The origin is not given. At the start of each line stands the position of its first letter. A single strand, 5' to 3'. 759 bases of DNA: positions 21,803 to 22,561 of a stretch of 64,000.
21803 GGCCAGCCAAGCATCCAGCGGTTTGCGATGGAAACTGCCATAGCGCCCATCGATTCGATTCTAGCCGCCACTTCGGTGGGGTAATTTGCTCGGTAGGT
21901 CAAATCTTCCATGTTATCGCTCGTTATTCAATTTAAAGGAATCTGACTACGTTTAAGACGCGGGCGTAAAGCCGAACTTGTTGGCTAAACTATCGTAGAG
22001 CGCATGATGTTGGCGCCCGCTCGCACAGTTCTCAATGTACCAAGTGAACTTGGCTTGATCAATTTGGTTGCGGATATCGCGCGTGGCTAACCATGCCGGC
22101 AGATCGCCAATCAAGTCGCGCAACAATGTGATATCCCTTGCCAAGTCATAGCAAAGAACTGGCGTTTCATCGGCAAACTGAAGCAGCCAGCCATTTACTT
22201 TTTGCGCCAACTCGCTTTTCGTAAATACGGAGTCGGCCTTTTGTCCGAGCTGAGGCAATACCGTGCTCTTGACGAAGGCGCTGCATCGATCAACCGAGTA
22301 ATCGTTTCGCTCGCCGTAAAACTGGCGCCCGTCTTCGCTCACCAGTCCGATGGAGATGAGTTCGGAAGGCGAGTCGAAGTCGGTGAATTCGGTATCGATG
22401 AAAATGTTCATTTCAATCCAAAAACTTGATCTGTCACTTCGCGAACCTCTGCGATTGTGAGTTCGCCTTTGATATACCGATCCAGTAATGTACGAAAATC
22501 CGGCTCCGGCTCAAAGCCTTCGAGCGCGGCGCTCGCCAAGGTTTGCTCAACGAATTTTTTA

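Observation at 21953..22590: VbhA-type antitoxin translationally coupled to an Rv2179c-like DEDDh exonuclease instead of a Fic toxin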

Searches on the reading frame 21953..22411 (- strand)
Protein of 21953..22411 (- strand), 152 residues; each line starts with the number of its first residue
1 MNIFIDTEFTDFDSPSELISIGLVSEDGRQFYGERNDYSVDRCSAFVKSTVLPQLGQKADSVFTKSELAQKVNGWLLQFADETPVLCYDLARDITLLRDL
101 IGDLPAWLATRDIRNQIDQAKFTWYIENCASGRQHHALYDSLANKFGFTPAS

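Call 3: search_protein_families(library=pfam, proteins=[window:21953-22411:-], max_evalue=1)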
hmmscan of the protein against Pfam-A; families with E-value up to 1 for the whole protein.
window:21953-22411:- (152 aa): 3 families
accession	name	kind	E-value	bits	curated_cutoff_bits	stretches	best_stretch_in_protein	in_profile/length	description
PF16473.11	Rv2179c-like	-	2.5e-07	31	27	1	2-144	2-169/177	3'-5' exoribonuclease Rv2179c-like domain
PF00929.31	RNase_T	-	0.027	15.5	24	1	3-54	1-48/164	Exonuclease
PF18234.7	VioE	-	0.17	12.5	25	1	28-116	85-172/182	Violacein biosynthetic enzyme VioE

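Call 4: search_protein_families(library=ncbifam, proteins=[window:21953-22411:-], max_evalue=1)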
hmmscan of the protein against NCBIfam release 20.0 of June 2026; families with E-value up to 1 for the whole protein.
window:21953-22411:- (152 aa): 2 families
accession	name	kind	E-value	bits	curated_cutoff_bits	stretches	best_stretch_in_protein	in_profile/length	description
NF033638.1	RNase_AS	equivalog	1.1e-13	51.8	200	1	4-144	2-148/155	polyadenylate-specific 3'-exoribonuclease AS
TIGR03650.1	violacein_E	equivalog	0.013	15.5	177.05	1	30-116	87-172/184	violacein biosynthesis enzyme VioE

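Call 7: find_homologous_proteins(query=window:21953-22411:-)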
Query window:21953-22411:- (152 aa): 346 proteins with E <= 0.001 among 362 candidates; the best 120 are listed.
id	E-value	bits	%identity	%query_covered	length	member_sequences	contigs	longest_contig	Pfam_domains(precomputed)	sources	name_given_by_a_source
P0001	8.1e-98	343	100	100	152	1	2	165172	PF16473.12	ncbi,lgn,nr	ncbi:MAG: 3'-5' exoribonuclease [Burkholderiales bacterium]|nr:3'-5' exoribonuclease [Burkholderiale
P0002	5.7e-65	236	67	99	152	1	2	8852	PF16473.12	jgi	jgi:hypothetical protein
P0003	4.8e-64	233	68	97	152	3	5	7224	PF16473.12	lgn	-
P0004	4.7e-51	191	57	97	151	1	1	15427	PF16473.12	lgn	-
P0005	7.0e-47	177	60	89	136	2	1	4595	-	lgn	-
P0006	3.3e-42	162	52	97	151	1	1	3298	PF16473.12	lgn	-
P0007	5.7e-42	161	52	99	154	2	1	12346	-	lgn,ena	-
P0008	4.7e-37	145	49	99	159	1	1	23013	-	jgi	jgi:hypothetical protein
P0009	1.7e-36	143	48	97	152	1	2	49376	-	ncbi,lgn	-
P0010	3.3e-36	143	50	97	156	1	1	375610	-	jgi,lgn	jgi:hypothetical protein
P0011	1.3e-35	141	51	97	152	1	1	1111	-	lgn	-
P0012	5.6e-35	139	49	97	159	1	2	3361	-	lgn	-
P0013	3.8e-34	136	46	98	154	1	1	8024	-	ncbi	ncbi:MAG: hypothetical protein ACXWJZ_04895 [Burkholderiaceae bacterium]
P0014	2.4e-33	133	52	96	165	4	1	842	-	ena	-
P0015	2.6e-33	133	49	97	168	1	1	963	-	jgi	jgi:hypothetical protein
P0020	9.7e-32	128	45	99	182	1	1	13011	PF16473.12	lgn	-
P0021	1.1e-31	128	47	97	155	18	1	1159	PF16473.12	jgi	-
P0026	2.0e-30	124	46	97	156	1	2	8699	PF16473.12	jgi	jgi:hypothetical protein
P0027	2.8e-30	123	44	97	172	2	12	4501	PF16473.12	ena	-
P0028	4.2e-30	123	46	95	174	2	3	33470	PF16473.12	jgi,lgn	jgi:hypothetical protein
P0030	5.1e-30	122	48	95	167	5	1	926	PF16473.12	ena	-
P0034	2.7e-29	120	43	97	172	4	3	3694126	PF16473.12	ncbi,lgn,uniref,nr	ncbi:3'-5' exoribonuclease [Burkholderia lata]|uniref:Uncharacterized protein n=1 Tax=Burkholderia l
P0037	5.0e-29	119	44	96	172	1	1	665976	PF16473.12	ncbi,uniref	ncbi:hypothetical protein [Burkholderia sp. 567]|uniref:hypothetical protein n=1 Tax=Burkholderia sp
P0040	8.1e-29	119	47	96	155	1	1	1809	PF16473.12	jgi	jgi:hypothetical protein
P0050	3.0e-28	117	47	97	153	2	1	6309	PF16473.12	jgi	jgi:hypothetical protein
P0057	5.6e-28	116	46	95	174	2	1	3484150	PF16473.12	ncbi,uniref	ncbi:hypothetical protein ACKI2N_032190 [Cupriavidus sp. 30B13]|uniref:hypothetical protein n=1 Tax=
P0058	5.8e-28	116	42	97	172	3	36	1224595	PF16473.12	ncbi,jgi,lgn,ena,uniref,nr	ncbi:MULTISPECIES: 3'-5' exoribonuclease [Burkholderia cepacia complex]|uniref:Uncharacterized prote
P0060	6.1e-28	116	47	97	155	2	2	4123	PF16473.12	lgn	-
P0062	7.1e-28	115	46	95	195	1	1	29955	PF16473.12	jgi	-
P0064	1.1e-27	115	43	96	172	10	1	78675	PF16473.12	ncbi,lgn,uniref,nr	ncbi:hypothetical protein DIE21_30155 [Burkholderia sp. Bp9140]|uniref:3'-5' exoribonuclease n=1 Tax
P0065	1.4e-27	114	45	97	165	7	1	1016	PF16473.12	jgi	-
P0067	2.1e-27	114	45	95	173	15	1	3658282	PF16473.12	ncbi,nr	ncbi:3'-5' exoribonuclease [Ralstonia pseudosolanacearum]|nr:3'-5' exoribonuclease [Ralstonia pseudo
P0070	2.2e-27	114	46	96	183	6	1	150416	PF16473.12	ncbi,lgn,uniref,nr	ncbi:3'-5' exoribonuclease.1 [Pandoraea horticolens]|uniref:3'-5' exoribonuclease.1 n=1 Tax=Pandorae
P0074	2.7e-27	114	45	97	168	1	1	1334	PF16473.12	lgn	-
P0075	2.9e-27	114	44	95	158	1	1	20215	PF16473.12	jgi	-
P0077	3.2e-27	113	41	95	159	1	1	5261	PF16473.12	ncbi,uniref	ncbi:3'-5' exoribonuclease [Paraburkholderia sp. A1RI-2L]|uniref:hypothetical protein n=1 Tax=Parabu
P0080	4.4e-27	113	46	95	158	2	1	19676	PF16473.12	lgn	-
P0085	9.2e-27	112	44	97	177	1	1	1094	PF16473.12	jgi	jgi:hypothetical protein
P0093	2.3e-26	111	46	99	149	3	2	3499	PF16473.12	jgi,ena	jgi:3' exoribonuclease, RNase T-like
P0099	6.0e-26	109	45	96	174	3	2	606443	PF16473.12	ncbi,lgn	ncbi:hypothetical protein [Cupriavidus necator]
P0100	6.1e-26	109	43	95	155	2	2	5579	PF16473.12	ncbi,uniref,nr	ncbi:3'-5' exoribonuclease [Caballeronia sordidicola]|uniref:3'-5' exoribonuclease n=1 Tax=Caballero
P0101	6.2e-26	109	47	95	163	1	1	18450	PF16473.12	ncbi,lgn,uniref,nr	ncbi:hypothetical protein RCH09_003664 [Actimicrobium sp. GrIS 1.19]|uniref:hypothetical protein n=1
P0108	9.2e-26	109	44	96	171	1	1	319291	PF16473.12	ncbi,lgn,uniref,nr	ncbi:3'-5' exonuclease family protein [Burkholderia seminalis]|uniref:3'-5' exoribonuclease n=1 Tax=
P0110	1.2e-25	108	45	96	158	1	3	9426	PF16473.12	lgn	-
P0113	1.5e-25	108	41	97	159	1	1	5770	PF16473.12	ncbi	-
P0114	1.7e-25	108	42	97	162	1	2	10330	PF16473.12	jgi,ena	jgi:hypothetical protein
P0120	2.8e-25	107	45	94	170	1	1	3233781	PF16473.12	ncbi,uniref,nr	ncbi:3'-5' exoribonuclease [Burkholderia sp. MBR-1]|uniref:3'-5' exoribonuclease n=1 Tax=Burkholderi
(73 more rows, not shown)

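Call 10: find_encoding_contigs(protein=window:21953-22411:-, flank=10000, max_places=4)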
Protein window:21953-22411:- (152 aa): 2 contigs read that carry it; 2 places shown.
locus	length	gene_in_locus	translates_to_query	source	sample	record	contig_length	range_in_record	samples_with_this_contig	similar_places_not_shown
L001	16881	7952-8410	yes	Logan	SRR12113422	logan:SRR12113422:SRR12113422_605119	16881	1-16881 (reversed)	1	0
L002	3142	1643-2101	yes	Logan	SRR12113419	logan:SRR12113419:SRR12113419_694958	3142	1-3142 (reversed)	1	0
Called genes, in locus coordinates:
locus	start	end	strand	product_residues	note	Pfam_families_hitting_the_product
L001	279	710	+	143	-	-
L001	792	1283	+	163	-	PF13560:HTH_31, PF13744:HTH_37 (weak), PF01381:HTH_3, PF13443:HTH_26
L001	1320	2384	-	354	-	PF12760:Zn_ribbon_IS1595, PF12762:DDE_Tnp_IS1595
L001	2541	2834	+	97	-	-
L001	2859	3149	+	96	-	PF01909:NTP_transf_2, PF18765:Polbeta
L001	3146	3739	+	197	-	PF01934:HepT-like, PF18790:KfrB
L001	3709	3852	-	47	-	-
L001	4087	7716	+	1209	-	PF02384:N6_Mtase, PF07669:Eco57I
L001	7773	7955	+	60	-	PF18495:VbhA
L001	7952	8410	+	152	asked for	PF16473:Rv2179c-like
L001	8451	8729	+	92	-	-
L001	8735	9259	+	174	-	-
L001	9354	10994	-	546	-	-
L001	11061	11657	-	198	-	-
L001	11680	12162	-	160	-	-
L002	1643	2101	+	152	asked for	PF16473:Rv2179c-like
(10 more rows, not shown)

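Call 12: find_related_loci(query=A1, collection=genome_contigs, flank=6000)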
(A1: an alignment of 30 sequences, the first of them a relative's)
Query A1 (152 aa) in genome_contigs; peptide patterns used: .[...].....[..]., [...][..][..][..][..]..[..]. (x = any residue, [..] = any of these).
437 stretches matched a pattern; 353 encode a relative of the query (tblastn E <= 1e-3); the best 80 are kept; 80 distinct loci.
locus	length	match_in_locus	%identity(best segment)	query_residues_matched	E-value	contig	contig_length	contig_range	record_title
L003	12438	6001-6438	48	1-147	6e-42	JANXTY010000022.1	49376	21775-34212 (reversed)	MAG: Oxalobacteraceae bacterium isolate 339R_metabat_217 339R_k141_1233812, whole genome shotgun sequence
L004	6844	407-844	46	2-147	7e-37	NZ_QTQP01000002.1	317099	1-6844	Burkholderia sp. Bp8963 Bp8963_3, whole genome shotgun sequence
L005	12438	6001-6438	45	2-148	6e-35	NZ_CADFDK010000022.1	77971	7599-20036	Burkholderia seminalis DSM 23518 strain LMG 24067, whole genome shotgun sequence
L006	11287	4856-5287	46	4-148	2e-35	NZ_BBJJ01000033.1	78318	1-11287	Paraburkholderia mimosarum LMG 23256 = NBRC 106338, whole genome shotgun sequence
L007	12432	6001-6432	46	4-148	4e-34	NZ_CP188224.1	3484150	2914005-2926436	Cupriavidus sp. 30B13 chromosome 2, complete sequence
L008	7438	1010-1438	45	1-147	1e-33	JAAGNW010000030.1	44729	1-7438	Burkholderia multivorans strain WS-FJ9 scaffold30, whole genome shotgun sequence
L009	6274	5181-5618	44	1-148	1e-33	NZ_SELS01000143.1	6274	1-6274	Paraburkholderia sp. UYCP14C strain UYCPa14C NODE_143_length_6274_cov_58.5817, whole genome shotgun sequence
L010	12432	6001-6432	46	4-148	5e-33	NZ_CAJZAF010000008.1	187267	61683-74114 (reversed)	Cupriavidus pinatubonensis strain LMG 23994 isolate 1245, whole genome shotgun sequence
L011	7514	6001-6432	46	4-148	3e-33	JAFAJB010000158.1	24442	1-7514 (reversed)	MAG: Cupriavidus sp. isolate CP_BE_BS_R2_5 BE_BS_R2_k147_1187500, whole genome shotgun sequence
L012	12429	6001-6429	43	4-147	4e-33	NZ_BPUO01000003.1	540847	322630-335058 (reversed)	Cupriavidus pauculus strain 19C6 sequence03, whole genome shotgun sequence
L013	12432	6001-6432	46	4-148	9e-33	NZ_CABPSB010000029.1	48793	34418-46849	Pandoraea anhela strain LMG 31108, whole genome shotgun sequence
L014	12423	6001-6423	44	3-144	4e-33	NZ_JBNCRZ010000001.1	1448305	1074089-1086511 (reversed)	Pandoraea pneumonica strain WP32 NODE_1_length_1448305_cov_212.926706, whole genome shotgun sequence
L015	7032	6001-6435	45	1-147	1e-32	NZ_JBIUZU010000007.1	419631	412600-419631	Pandoraea sp. NPDC087047 NPDC087047_135_H3.ctg-0007, whole genome shotgun sequence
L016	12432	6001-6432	43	1-149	1e-32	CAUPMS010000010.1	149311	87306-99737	MAG TPA_asm: uncultured Ralstonia sp. isolate SRR19149278_bin.1_MetaWRAP_v1.3_MAG genome assembly, contig: ERZ21660142.1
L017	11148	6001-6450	43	1-152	1e-32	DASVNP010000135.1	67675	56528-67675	MAG TPA_asm: Paraburkholderia sp. isolate SMAG_U3130 k141_322347, whole genome shotgun sequence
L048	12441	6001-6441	42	1-148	6e-29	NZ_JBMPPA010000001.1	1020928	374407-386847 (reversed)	Undibacterium sp. MH2W NODE_1_length_1020928_cov_60.634733_1, whole genome shotgun sequence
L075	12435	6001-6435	43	3-148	6e-27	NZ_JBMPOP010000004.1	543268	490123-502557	Undibacterium sp. Di24W NODE_4_length_543268_cov_48.031771_4, whole genome shotgun sequence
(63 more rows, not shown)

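Call 16: find_encoding_contigs(protein=P0002, flank=6000, max_places=3)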
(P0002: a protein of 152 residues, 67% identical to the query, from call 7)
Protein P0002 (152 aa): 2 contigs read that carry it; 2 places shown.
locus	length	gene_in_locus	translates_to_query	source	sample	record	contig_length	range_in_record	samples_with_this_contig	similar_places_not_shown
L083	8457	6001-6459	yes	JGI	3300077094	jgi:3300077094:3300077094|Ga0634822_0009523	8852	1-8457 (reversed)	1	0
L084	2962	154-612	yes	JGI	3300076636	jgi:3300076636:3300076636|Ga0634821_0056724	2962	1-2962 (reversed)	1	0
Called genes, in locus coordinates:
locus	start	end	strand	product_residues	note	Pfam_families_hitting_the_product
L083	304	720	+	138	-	-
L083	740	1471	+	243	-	-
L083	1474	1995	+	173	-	-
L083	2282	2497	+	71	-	-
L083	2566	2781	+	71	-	-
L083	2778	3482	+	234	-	-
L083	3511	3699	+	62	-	-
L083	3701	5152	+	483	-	PF04610:TrbL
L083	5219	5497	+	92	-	-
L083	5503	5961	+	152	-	-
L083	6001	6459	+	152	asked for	PF16473:Rv2179c-like (weak)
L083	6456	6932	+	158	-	PF18143:HAD_SAK_2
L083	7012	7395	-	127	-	-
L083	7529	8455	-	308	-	?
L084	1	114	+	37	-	?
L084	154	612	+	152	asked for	PF16473:Rv2179c-like (weak)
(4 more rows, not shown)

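Call 17: find_encoding_contigs(protein=P0003, flank=6000, max_places=3)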
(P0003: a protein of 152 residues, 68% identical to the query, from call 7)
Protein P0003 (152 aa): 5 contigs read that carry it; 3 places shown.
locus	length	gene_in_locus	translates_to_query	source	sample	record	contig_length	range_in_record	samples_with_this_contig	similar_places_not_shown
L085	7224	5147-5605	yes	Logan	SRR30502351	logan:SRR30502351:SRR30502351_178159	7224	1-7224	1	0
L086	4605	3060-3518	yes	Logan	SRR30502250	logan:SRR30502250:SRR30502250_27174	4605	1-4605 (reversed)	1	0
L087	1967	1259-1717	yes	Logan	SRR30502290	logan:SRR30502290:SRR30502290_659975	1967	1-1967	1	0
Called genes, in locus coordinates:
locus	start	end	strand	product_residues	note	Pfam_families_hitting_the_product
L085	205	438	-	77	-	-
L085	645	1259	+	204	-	-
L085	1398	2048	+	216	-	-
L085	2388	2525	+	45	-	-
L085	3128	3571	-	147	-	-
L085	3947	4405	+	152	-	PF21983:NikA-like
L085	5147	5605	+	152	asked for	PF16473:Rv2179c-like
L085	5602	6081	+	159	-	PF18143:HAD_SAK_2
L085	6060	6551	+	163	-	-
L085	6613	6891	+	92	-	-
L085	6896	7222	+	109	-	?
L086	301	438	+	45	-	-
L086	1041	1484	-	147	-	-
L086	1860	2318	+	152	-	PF21983:NikA-like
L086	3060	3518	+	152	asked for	PF16473:Rv2179c-like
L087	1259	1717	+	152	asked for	PF16473:Rv2179c-like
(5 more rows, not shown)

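Call 18: find_encoding_contigs(protein=P0004, flank=6000, max_places=3)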
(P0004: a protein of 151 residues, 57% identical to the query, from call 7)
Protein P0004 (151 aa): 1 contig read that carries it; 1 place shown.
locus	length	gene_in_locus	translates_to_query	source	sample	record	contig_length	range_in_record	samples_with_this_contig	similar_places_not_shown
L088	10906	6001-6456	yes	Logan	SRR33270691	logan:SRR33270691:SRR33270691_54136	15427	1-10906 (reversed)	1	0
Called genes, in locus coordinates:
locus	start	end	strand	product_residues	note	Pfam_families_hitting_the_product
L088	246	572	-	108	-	-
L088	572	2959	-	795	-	PF03432:Relaxase, PF22863:TraI_middle, PF18821:LPD7, PF18790:KfrB (weak)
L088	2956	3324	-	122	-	PF21983:NikA-like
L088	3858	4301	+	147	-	-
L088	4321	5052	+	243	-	PF01656:CbiA, PF10609:ParA (weak)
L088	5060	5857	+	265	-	-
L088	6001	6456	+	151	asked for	PF16473:Rv2179c-like (faint)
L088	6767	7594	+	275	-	PF05168:HEPN (weak)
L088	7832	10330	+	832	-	PF14022:DUF4238 (weak)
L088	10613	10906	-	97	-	?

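Call 44: search_protein_families(library=pfam, proteins=[L085:6060-6551:+, L083:5503-5961:+], max_evalue=0.01)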
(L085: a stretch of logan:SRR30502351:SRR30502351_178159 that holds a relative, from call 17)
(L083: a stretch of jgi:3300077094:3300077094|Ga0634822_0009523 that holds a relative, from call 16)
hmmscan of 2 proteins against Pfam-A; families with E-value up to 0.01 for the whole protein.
L085:6060-6551:+ (163 aa): 0 families

L083:5503-5961:+ (152 aa): 0 families

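Call 52: search_protein_families(library=padloc, proteins=[window:21953-22411:-], max_evalue=0.01)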
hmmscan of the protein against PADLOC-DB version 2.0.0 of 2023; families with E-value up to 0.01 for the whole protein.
window:21953-22411:- (152 aa): 1 family
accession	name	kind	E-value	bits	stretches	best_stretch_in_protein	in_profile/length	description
PDLC01247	DEDDh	-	6.3e-06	24.9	1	3-143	1-133/139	"CAS-I,CAS-II,CAS-III,CAS-IV,CAS-V,CAS-VI; associated"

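Call 53: search_protein_families(library=phrogs, proteins=[window:21953-22411:-], max_evalue=0.01)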
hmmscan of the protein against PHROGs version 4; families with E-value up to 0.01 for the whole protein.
window:21953-22411:- (152 aa): 1 family
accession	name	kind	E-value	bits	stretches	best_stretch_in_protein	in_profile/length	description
phrog_2259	-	DNA, RNA and nucleotide metabolism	8.5e-23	81.9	1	1-145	7-166/186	Rnase H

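Call 54: search_solved_structures(query=A1, max_evalue=0.01)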
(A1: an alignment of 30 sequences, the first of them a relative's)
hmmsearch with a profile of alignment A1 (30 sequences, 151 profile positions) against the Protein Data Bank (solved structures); distinct sequences matched with E-value up to 0.01: 3.
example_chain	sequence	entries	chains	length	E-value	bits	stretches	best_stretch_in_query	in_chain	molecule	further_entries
6s0m_A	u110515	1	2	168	3.8e-15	59.6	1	1-102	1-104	3'-5' exoribonuclease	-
4oke_A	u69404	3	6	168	9.7e-15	58.3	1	2-102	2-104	3'-5' exoribonuclease Rv2179c/MT2234.1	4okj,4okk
4hec_A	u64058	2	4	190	1.3e-14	57.8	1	2-102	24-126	Putative uncharacterized protein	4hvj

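Call 61: search_dna_similar(query=window:21953-22411:-, collection=plasmids, mode=protein, max_evalue=1e-8, max_rows=30)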
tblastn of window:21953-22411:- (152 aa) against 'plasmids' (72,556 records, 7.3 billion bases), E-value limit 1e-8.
Records with a match: 32; places in all: 35; records where one place covers at least 80% of the query: 26.
Best place of each record, by identity: <60% 32.
By first word of the organism name: Ralstonia 9; Cupriavidus 5; Xanthomonas 5; Paraburkholderia 4; Burkholderia 2; Polaromonas 2; Pseudomonas 2; Azonexus 1; Rhodoferax 1; Methylibium 1.
By predicted mobility (MOB-suite, as given by PLSDB): non-mobilizable 16; mobilizable 9; conjugative 7.
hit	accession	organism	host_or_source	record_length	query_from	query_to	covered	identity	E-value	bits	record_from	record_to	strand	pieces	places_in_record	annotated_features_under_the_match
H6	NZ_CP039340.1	Ralstonia pseudosolanacearum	-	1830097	4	148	95%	48.3%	1e-31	125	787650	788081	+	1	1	none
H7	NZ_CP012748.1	Paraburkholderia caribensis MBA4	soil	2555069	1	150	99%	46.4%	2e-28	115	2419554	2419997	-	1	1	none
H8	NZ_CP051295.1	Ralstonia solanacearum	Plantain,cell culture,stem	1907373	4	148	95%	44.9%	3e-29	118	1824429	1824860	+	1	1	none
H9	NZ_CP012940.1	Ralstonia solanacearum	plantain,cell culture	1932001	4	148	95%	44.9%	3e-29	118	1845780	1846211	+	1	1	none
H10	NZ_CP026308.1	Ralstonia solanacearum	Musa sp.,pure culture,plants with Moko ...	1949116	4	148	95%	44.9%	3e-29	118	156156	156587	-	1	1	none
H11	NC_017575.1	Ralstonia solanacearum Po82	-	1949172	4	148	95%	44.9%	3e-29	118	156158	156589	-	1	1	none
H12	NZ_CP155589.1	Ralstonia solanacearum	Musa sp.,cell culture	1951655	4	148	95%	44.9%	3e-29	118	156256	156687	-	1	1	none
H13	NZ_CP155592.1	Ralstonia solanacearum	Musa sp.,cell culture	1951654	4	148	95%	44.9%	3e-29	118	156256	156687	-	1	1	none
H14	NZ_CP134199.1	Paraburkholderia sp. FT54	single cell,Rhizosphere soil of Tomato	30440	4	148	95%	44.2%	9e-29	117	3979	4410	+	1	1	3'-5' exoribonuclease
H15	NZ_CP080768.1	Cupriavidus pinatubonensis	genomic assembly,soil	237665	4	148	95%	43.5%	6e-27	112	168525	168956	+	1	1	3'-5' exoribonuclease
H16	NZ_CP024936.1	Paraburkholderia graminis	soil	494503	4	148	95%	42.9%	9e-27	111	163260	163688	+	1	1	3'-5' exoribonuclease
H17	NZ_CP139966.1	Paraburkholderia kururiensis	-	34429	1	143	94%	42.7%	2e-22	99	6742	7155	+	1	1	hypothetical protein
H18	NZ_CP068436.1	Cupriavidus necator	heavy metal containmented soil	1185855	4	148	95%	39.9%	1e-13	99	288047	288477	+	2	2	none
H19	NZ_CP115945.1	Ralstonia syzygii R24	Syzygium aromaticum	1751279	4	148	95%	39.5%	4e-22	98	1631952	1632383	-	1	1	none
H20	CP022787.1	Ralstonia solanacearum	Solanum tuberosum,single cell,Potato ...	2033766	2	148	97%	38.3%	6e-22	97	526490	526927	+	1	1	hypothetical protein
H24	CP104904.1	Xanthomonas hortorum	geranium,cell culture,leaf sample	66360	1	141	93%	36.3%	8e-10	63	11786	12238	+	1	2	3'-5' exoribonuclease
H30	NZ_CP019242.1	Rhodoferax antarcticus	Whole organism,environment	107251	1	97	64%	49.5%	5e-20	92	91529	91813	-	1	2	3'-5' exoribonuclease | HAD domain-containing protein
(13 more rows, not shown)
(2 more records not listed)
